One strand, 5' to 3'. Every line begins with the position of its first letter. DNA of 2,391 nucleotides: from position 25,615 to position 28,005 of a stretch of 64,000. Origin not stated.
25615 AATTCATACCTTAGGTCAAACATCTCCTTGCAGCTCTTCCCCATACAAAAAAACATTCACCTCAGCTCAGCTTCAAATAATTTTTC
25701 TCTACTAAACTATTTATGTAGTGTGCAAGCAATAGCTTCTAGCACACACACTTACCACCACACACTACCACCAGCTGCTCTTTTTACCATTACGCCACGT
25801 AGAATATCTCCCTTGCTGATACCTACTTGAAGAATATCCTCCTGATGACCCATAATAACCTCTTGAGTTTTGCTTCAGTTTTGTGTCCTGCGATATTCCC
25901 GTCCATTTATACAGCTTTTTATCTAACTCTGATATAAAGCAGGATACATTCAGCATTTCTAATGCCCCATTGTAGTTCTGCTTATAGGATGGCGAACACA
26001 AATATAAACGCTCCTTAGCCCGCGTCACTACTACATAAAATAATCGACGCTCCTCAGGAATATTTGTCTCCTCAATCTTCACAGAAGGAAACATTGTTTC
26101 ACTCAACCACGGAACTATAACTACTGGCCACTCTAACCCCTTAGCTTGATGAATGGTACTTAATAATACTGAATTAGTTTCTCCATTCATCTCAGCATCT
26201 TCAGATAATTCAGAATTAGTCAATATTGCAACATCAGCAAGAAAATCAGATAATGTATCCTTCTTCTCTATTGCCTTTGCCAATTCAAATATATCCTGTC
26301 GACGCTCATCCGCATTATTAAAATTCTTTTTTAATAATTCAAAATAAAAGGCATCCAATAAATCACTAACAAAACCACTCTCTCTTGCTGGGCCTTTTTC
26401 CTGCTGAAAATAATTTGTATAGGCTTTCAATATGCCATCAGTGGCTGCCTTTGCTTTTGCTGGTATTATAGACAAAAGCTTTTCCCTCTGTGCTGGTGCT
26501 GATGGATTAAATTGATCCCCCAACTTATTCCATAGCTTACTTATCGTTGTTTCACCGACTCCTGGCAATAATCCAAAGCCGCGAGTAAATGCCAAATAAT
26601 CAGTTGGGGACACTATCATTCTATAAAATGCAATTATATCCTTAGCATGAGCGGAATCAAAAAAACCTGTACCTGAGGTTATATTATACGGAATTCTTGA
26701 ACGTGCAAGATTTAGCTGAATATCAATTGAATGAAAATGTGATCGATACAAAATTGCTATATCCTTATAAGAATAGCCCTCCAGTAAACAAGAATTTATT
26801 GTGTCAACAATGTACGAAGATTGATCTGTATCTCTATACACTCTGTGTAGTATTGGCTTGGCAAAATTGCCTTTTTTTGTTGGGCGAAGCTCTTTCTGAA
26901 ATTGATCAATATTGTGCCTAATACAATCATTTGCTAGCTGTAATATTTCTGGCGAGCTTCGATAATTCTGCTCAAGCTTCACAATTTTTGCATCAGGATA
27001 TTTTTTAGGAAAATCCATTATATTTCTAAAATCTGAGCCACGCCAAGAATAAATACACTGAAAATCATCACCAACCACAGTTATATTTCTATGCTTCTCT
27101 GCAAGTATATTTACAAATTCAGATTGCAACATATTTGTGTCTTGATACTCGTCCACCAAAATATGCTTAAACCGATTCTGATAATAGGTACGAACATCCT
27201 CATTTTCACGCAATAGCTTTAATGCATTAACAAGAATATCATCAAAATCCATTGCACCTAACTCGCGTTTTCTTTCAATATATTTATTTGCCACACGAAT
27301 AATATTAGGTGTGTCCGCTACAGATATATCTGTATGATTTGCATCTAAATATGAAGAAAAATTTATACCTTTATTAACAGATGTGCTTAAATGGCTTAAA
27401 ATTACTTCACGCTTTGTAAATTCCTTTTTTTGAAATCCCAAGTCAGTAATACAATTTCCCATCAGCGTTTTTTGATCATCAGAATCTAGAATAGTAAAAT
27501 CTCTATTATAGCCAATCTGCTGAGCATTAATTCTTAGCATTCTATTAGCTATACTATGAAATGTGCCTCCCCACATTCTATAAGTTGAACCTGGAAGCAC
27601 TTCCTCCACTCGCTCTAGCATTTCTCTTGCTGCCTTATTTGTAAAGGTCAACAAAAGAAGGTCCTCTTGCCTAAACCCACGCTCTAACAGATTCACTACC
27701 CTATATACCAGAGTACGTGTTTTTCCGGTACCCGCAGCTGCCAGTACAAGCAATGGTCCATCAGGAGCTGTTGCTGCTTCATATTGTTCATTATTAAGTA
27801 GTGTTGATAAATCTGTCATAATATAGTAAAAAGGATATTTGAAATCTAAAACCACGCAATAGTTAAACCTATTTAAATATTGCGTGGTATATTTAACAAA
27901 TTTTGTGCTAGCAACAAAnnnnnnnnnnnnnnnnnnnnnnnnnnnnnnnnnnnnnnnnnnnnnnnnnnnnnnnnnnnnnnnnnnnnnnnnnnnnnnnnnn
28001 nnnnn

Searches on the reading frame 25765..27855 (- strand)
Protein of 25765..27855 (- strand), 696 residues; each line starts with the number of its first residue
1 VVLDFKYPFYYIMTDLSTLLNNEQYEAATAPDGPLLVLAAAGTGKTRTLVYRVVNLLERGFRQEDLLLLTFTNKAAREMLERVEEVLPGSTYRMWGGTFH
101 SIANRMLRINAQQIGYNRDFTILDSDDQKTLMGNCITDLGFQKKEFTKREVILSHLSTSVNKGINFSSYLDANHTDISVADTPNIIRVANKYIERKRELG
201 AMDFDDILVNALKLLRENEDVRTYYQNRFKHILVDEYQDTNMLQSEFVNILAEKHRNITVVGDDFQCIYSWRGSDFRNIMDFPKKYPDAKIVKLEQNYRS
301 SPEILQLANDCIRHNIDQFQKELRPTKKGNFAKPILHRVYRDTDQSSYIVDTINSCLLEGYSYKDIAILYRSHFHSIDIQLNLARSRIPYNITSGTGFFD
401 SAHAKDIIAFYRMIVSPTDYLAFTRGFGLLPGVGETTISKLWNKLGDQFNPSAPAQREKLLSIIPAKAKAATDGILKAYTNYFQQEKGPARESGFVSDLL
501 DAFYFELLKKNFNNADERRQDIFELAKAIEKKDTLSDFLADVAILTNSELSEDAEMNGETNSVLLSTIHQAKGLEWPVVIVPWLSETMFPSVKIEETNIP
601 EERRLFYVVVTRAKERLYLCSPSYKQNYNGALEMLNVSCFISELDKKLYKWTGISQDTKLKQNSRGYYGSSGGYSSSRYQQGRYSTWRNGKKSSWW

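Call 8: search_protein_families(library=pfam, proteins=[window:25765-27855:-])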
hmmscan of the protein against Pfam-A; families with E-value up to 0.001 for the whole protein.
window:25765-27855:- (696 aa): 7 families
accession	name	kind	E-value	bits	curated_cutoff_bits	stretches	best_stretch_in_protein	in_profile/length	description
PF00580.27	UvrD-helicase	-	1.4e-77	261.5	23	1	20-287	1-271/271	UvrD/REP helicase N-terminal domain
PF13361.12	UvrD_C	-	1.9e-53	182.6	25.6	1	292-620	1-346/350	UvrD-like helicase C-terminal domain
PF13245.12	AAA_19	-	9.1e-20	71.6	25.1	1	27-270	4-132/134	AAA domain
PF13538.12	UvrD_C_2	-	1.2e-11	44.7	27.4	1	564-620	3-52/52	UvrD-like helicase C-terminal domain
PF01443.25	Viral_helicase1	-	1.7e-06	28.4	21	0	544-620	161-227/228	Viral superfamily 1 RNA helicase core domain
PF13604.12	AAA_30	-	2.6e-05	24.5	27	0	20-92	2-73/191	AAA domain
PF13087.12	AAA_12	-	0.00047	20.2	27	0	540-619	110-190/195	AAA domain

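Call 9: search_protein_families(library=ncbifam, proteins=[window:25765-27855:-])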
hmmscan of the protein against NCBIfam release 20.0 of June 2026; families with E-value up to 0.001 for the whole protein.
window:25765-27855:- (696 aa): 17 families
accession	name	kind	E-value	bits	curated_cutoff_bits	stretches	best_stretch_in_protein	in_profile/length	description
TIGR01073.1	pcrA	equivalog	3.3e-147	491.9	911.2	1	19-665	4-652/725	DNA helicase PcrA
NF008743.0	PRK11773.1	equivalog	2.6e-126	422.8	965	1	16-651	6-643/720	DNA helicase II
TIGR01075.1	uvrD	equivalog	1.6e-123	413.5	1144.45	1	20-650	5-637/715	DNA helicase II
TIGR01074.1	rep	equivalog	5.2e-119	398.4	951.45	1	20-657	2-646/668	DNA helicase Rep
NF008172.0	PRK10919.1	equivalog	5.7e-86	289.2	1168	2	20-441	3-421/673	DNA helicase Rep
TIGR02785.1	addA_Gpos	equivalog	6.8e-53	179.9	707.65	4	187-317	343-485/1234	helicase-exonuclease AddAB subunit AddA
NF008276.0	PRK11054.1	equivalog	8.4e-42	143.5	543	2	197-330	404-534/684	DNA helicase IV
TIGR00609.1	recB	equivalog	1.5e-40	139.2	696.05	3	188-319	329-462/1175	exodeoxyribonuclease V subunit beta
TIGR02784.1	addA_alphas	equivalog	3.1e-35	121.9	860.75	2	187-313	346-494/1138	double-strand break repair helicase AddA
NF010485.0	PRK13909.1-2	equivalog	4.1e-35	121.3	650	2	195-370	295-478/909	RecB-like helicase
NF010487.0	PRK13909.1-4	equivalog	1.5e-32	112.8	759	2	193-414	289-526/924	RecB-like helicase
NF008128.0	PRK10876.1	equivalog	6.5e-17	60.5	1697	1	188-318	335-467/1181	exodeoxyribonuclease V subunit beta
NF010486.0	PRK13909.1-3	equivalog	4.5e-15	54.7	1109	2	35-86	7-59/921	RecB-like helicase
NF041464.1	HelD_BACSU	equivalog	1.8e-14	52.7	419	1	226-386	544-696/779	RNA polymerase recycling motor HelD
NF010484.0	PRK13909.1-1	equivalog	7.7e-14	50.4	1074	2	165-314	280-437/945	RecB-like helicase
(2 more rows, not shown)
